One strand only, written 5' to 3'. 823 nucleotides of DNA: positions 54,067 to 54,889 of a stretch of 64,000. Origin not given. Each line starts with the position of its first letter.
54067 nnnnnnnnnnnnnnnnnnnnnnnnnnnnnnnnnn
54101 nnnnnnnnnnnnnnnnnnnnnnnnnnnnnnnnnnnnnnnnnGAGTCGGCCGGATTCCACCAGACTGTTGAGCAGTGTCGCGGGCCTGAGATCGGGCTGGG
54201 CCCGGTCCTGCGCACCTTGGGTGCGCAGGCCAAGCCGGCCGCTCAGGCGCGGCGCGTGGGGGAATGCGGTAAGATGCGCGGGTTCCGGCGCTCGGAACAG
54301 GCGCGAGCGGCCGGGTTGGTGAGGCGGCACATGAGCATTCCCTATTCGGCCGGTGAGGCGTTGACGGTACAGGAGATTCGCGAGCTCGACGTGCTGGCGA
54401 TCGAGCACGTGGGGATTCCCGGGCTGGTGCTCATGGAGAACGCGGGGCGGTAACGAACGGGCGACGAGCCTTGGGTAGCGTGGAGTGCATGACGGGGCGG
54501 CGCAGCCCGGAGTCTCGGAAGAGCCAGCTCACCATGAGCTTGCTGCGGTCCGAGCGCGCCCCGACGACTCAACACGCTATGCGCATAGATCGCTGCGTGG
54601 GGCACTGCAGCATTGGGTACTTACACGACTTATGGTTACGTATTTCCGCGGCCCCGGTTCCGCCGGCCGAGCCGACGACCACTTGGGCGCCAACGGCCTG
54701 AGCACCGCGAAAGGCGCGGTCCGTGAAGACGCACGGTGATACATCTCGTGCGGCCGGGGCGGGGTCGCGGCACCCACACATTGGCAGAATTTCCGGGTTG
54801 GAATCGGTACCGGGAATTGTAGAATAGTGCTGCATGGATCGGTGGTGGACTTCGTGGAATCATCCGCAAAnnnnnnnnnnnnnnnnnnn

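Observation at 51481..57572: ~3 kb tandem duplication carrying giant Kelch-like repeat genes, with boundary inside nnrE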

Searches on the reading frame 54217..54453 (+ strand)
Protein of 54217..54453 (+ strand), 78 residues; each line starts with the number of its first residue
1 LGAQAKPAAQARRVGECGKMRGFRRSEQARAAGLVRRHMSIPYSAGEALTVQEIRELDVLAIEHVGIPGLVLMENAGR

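Call 28: find_encoding_contigs(protein=window:54217-54453:+, flank=10000, max_places=10)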
Protein window:54217-54453:+ (78 aa): no gene with exactly this product is on record in the collection.

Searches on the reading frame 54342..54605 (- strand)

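Call 76: search_protein_families(library=pfam, proteins=[window:54342-54605:-], max_evalue=1)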
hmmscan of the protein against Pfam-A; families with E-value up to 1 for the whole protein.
window:54342-54605:- (87 aa): 1 family
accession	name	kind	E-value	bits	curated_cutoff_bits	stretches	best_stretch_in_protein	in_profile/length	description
PF24327.1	DUF7497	-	0.0028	18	27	1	50-83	33-66/100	Domain of unknown function (DUF7497)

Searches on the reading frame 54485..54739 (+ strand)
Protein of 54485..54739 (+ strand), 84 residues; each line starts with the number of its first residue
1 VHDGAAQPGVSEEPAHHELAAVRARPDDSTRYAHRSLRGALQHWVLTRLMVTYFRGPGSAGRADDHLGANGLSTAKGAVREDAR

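Call 76: search_protein_families(library=pfam, proteins=[window:54485-54739:+], max_evalue=1)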
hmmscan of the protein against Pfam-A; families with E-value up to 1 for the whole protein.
window:54485-54739:+ (84 aa): 0 families
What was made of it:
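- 54450..54749 (.): A 300-nt spacer of unknown origin between the two units. No significant Pfam hit on its ORFs (call 76).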
